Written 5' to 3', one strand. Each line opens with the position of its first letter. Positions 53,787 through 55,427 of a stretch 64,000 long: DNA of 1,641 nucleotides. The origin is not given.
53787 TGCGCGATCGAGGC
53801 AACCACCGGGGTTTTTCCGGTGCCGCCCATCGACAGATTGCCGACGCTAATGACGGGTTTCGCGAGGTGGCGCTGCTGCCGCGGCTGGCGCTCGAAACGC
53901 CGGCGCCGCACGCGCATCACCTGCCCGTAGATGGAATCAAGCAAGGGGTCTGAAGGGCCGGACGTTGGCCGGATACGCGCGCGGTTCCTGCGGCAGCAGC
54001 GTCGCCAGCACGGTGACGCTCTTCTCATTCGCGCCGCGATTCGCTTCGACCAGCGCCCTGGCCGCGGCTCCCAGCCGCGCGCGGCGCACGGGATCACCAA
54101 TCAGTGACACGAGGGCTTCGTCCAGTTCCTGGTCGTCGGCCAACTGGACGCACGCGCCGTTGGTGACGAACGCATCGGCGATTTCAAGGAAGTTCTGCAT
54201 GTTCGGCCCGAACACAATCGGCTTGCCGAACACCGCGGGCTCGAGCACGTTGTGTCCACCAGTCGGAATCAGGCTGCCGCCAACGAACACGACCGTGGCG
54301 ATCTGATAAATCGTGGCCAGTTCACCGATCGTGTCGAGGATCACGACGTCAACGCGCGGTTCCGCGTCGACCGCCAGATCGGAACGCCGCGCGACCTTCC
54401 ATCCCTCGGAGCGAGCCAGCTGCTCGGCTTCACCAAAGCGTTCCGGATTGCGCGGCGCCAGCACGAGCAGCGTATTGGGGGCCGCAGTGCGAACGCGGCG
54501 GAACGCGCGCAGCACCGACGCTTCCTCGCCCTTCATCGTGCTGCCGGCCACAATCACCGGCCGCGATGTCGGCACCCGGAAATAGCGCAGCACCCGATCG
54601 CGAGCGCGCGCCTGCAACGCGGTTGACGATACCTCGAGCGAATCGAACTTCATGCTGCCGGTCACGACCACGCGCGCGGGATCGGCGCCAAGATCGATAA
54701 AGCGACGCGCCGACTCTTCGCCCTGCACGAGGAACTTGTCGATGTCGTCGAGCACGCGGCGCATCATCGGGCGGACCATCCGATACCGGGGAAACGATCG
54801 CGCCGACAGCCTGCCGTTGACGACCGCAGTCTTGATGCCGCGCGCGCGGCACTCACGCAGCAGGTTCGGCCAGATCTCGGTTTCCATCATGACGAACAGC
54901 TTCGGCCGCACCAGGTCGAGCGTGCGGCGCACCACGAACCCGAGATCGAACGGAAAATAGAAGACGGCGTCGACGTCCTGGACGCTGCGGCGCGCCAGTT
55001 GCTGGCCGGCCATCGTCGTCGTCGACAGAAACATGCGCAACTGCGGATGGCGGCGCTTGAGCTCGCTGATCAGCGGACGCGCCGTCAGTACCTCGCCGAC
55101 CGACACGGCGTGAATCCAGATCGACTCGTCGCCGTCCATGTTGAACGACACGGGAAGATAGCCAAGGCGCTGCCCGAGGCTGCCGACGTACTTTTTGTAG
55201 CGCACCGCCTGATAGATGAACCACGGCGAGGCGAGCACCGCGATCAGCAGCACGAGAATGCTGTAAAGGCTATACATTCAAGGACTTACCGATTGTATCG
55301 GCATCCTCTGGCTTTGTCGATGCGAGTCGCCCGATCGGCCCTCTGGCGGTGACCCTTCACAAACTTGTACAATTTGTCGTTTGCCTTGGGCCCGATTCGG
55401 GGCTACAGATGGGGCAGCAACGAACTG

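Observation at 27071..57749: Family of 7-9 bp tandem repeats placed exactly at gene junctions (and in-frame inside three LPS genes)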

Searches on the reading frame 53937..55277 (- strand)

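Call 17: search_protein_families(library=ncbifam, proteins=[window:53937-55277:-])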
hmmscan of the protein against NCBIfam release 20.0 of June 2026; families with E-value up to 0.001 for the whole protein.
window:53937-55277:- (446 aa): 5 families
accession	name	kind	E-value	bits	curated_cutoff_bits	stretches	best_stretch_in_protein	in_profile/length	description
NF004388.0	PRK05749.1-4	equivalog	1.2e-120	402.9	438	1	3-430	5-423/425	lipid IV(A) 3-deoxy-D-manno-octulosonic acid transferase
NF004386.0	PRK05749.1-2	equivalog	3.9e-103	345.5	524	1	3-431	4-430/433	lipid IV(A) 3-deoxy-D-manno-octulosonic acid transferase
NF004385.0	PRK05749.1-1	equivalog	4.2e-86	289.2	590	1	3-431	4-423/425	lipid IV(A) 3-deoxy-D-manno-octulosonic acid transferase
NF004389.0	PRK05749.1-5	equivalog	3.6e-80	269.8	363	1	2-389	2-372/402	lipid IV(A) 3-deoxy-D-manno-octulosonic acid transferase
NF004387.0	PRK05749.1-3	equivalog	2.4e-68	230.9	617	1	3-425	11-420/440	lipid IV(A) 3-deoxy-D-manno-octulosonic acid transferase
